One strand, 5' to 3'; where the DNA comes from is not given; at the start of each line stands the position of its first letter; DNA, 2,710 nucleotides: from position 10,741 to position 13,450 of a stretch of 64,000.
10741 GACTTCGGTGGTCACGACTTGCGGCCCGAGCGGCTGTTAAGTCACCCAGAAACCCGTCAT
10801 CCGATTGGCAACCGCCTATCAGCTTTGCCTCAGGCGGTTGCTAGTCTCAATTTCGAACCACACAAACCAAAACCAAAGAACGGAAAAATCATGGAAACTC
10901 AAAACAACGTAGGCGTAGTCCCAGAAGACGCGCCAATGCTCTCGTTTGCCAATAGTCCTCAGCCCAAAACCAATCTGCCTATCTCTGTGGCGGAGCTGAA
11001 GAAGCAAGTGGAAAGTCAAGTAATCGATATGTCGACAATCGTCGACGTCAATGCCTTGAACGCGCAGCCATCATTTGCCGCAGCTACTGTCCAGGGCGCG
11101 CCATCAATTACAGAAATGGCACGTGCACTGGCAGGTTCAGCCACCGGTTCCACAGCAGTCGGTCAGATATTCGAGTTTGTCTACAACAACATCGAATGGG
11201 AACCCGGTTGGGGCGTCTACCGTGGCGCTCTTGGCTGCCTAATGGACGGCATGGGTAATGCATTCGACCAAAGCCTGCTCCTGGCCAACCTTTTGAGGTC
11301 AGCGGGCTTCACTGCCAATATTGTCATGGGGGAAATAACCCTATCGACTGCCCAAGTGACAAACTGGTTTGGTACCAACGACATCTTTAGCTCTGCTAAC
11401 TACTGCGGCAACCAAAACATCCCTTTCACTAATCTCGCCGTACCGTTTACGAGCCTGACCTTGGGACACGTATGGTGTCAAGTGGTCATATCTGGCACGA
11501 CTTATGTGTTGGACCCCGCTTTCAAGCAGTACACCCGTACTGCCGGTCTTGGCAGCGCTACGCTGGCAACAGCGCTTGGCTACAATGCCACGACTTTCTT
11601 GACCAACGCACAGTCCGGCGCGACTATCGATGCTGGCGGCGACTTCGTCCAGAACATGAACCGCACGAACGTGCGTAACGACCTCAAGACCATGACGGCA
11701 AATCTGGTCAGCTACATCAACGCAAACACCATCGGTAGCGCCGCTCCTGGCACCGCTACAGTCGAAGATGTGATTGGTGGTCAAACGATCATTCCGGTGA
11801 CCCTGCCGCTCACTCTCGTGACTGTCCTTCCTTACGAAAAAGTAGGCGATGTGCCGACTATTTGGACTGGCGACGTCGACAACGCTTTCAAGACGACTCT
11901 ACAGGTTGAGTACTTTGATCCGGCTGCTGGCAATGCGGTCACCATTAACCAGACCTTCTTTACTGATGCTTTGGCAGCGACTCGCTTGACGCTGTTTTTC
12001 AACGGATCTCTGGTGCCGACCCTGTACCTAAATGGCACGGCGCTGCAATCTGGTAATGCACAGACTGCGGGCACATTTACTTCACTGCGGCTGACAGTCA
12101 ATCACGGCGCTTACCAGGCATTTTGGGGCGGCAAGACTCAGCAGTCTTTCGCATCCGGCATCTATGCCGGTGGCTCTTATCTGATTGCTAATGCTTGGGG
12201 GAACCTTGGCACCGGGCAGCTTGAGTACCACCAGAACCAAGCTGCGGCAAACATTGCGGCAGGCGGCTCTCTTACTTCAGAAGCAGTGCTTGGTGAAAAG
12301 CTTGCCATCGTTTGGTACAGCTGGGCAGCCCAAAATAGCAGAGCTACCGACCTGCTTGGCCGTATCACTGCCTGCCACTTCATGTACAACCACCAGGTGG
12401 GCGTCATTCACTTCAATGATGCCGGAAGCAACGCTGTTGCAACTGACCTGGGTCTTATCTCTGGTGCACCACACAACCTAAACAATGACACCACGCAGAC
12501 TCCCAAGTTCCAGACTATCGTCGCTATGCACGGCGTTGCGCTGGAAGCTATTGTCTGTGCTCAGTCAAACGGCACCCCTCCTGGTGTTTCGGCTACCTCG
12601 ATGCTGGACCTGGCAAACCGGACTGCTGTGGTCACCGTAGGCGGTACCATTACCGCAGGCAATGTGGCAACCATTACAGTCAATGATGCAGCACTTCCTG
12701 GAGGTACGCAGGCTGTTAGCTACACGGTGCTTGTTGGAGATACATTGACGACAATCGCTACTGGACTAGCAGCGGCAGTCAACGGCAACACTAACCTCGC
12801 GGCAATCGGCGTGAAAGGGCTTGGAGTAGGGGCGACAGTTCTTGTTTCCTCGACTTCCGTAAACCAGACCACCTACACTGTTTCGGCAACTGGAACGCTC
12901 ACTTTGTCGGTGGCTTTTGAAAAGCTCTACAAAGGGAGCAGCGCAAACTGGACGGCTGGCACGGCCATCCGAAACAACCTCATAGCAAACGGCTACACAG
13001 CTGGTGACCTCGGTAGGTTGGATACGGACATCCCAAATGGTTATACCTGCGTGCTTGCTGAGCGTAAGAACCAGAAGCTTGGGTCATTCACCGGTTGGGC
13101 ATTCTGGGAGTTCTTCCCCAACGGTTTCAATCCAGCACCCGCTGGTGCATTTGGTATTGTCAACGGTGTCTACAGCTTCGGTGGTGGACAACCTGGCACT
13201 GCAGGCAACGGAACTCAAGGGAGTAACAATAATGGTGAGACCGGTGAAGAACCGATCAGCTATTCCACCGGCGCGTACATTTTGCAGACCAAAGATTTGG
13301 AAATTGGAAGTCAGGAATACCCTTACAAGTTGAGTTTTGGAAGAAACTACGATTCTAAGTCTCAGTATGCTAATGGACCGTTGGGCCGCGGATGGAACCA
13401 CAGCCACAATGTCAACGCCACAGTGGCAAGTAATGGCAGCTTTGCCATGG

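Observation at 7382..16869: RHS locus with no recognisable delivery machinery: lipoprotein, beta-helix protein, single-YD miniprotein, RHS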

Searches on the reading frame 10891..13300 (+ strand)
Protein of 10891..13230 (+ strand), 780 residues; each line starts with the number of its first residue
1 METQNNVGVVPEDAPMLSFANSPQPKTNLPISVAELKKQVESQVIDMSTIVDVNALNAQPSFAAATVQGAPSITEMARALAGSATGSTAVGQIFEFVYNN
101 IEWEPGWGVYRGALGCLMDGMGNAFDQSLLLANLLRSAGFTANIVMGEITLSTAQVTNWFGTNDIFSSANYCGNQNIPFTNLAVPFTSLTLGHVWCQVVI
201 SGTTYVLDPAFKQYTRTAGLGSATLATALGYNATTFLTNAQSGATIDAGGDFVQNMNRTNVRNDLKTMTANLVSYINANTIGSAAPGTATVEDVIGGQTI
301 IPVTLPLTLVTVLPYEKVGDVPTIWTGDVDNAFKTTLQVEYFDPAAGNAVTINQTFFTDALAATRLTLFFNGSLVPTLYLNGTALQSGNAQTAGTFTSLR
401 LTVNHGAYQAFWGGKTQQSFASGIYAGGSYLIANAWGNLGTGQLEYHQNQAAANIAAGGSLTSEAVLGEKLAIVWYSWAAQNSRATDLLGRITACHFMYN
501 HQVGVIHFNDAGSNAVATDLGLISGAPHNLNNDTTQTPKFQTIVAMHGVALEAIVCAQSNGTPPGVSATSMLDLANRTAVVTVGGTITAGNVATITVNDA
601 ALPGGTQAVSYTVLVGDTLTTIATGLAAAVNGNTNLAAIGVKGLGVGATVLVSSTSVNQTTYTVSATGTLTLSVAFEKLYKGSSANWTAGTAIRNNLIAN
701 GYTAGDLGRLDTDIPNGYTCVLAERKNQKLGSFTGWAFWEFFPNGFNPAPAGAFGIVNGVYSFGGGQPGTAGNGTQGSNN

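Call 7: search_protein_families(library=phrogs, proteins=[window:10891-13300:+], max_evalue=0.01)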
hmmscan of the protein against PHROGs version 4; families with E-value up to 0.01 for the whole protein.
window:10891-13300:+ (803 aa): 0 families

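Call 25: search_solved_structures(query=window:10891-13300:+, max_evalue=1)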
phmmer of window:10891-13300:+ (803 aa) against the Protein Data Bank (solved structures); distinct sequences matched with E-value up to 1: 0.
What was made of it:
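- Tried and rejected: A sequence search of the RHS N-region against PDB also found no match (call 25).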

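Call 29: find_homologous_proteins(query=window:10891-13230:+)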
Query window:10891-13230:+ (780 aa): 9 proteins with E <= 0.001 among 8000 candidates.
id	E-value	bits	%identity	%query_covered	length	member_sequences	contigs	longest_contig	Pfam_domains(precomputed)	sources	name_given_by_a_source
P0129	1.3e-218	746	53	93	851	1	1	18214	PF01841.26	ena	-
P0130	4.9e-182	625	53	80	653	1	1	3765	-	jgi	jgi:transglutaminase-like putative cysteine protease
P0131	3.2e-166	573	55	64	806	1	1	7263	PF20148.5,PF01841.26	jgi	jgi:hypothetical protein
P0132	7.2e-148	512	50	66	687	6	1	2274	PF01841.26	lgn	-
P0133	1.3e-124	436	55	52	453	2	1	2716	-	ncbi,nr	ncbi:MAG: hypothetical protein KA794_21495, partial [Candidatus Obscuribacter sp.]|nr:hypothetical p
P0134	7.1e-103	364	64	34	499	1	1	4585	PF01841.26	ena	-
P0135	6.6e-74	268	54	14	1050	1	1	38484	PF01476.27,PF25023.2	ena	-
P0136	9.1e-74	267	34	73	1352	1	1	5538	PF05593.20,PF25023.2,PF20148.5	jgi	jgi:YD repeat-containing protein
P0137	2.3e-50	190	34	53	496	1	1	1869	PF01841.26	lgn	-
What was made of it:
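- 10891..13248 (+): RHS N-terminal region (aa 1-786). It has a disordered, Pro-rich leader without a signal peptide, an inactive transglutaminase-like domain (aa about 77-210) and further beta-rich domains. Homologues carry PF01841 (call 29).
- Tried and rejected: The word-indexed homologue search gave only 9 hits (call 29).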

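Call 46: predict_structure(alignment_id=A4)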
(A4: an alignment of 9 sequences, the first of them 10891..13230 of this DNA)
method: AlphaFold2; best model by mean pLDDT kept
length: 780 residues; sequences in the alignment: 9
mean_pLDDT: 48.7   pTM: 0.35
mean pLDDT of the five models: 48.7, 46.5, 45.7, 45.6, 44.1
residues with pLDDT >= 90: 0; 70-90: 132; 50-70: 265; < 50: 383
segments of 3 or more residues with pLDDT < 50: 1-84, 98-126, 174-176, 214-216, 245-255, 296-300, 362-364, 407-416, 434-455, 457-503, 509-578, 654-658, 666-681, 713-780
pLDDT, mean of each block of 10 residues (from residue 1): 24 24 28 35 28 27 25 30 51 52 26 30 46 62 78 65 60 53 62 74 73 51 65 62 50 48 63 68 57 47 57 77 70 68 72 73 59 74 77 69 56 46 64 41 33 42 24 24 24 26 50 35 28 27 26 25 24 37 65 70 74 80 79 71 60 48 46 32 54 57 56 47 37 32 29 25 24 22
secondary structure, 60 per line:
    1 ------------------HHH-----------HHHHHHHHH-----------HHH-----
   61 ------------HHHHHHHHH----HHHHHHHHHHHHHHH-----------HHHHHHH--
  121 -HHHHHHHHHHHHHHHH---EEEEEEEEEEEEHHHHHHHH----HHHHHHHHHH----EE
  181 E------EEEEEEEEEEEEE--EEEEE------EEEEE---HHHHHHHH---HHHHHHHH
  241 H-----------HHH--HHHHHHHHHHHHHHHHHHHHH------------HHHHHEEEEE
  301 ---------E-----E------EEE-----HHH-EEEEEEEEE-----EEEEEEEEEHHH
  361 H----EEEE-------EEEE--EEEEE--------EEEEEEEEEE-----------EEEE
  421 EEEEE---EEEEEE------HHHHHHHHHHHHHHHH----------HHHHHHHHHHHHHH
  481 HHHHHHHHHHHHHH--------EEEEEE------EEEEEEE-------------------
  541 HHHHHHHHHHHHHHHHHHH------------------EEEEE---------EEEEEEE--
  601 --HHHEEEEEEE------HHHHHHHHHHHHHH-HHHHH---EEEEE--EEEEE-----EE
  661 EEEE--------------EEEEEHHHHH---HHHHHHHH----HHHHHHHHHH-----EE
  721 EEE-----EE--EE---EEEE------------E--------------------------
elements in order (helices of 4 or more, strands of 3 or more residues): H33-41 H73-81 H86-100 H112-118 H122-137 E141-152 H153-160 H165-174 E179-181 E188-200 E203-207 E214-218 H222-229 H233-241 H258-278 H291-295 E296-300 E323-325 E335-343 E349-357 H358-361 E366-369 E377-380 E383-387 E396-405 E417-425 E429-434 H441-456 H467-494 E503-508 E515-521 H541-559 E578-582 E592-598 E606-612 H619-632 H634-638 E642-646 E649-653 E659-664 E679-683 H684-688 H692-699 H704-713 E719-723 E738-741
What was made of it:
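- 10891..13248 (+): The AF2 model is poor, pLDDT 48.7 (call 46).
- Tried and rejected: The alignment had only 9 sequences and the model had pLDDT 48.7 (call 46), too poor for a fold search.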

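Call 68: find_related_loci(query=A4, collection=metagenome_contigs, flank=10000)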
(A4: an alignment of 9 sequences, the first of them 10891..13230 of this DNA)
Query A4 (780 aa) in metagenome_contigs; peptide patterns used: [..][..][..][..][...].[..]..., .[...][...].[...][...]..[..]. (x = any residue, [..] = any of these).
391 stretches matched a pattern; 211 encode a relative of the query (tblastn E <= 1e-3); the best 80 are kept; 80 distinct loci.
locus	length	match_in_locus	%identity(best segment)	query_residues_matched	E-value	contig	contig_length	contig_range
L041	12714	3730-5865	55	30-769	0e+0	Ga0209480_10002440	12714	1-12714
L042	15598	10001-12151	52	24-769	0e+0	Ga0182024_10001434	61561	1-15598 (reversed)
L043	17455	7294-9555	47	7-769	0e+0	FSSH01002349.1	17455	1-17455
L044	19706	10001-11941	57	15-779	0e+0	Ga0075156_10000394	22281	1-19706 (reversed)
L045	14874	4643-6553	58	24-778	0e+0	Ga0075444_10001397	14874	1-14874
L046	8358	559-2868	47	12-768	0e+0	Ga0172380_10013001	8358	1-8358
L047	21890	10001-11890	57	24-771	0e+0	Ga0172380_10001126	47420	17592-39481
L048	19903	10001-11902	54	30-779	5e-178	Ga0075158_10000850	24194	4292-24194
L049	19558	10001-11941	48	26-779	4e-158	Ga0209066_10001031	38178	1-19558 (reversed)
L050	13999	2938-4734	50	61-767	2e-144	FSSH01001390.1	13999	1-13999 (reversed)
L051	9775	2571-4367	49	61-767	8e-143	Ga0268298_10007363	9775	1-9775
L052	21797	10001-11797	49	61-767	2e-142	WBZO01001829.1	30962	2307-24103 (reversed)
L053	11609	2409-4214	48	61-769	3e-141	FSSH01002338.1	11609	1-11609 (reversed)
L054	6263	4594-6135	48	61-577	3e-141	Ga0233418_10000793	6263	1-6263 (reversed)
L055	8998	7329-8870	48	61-577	9e-141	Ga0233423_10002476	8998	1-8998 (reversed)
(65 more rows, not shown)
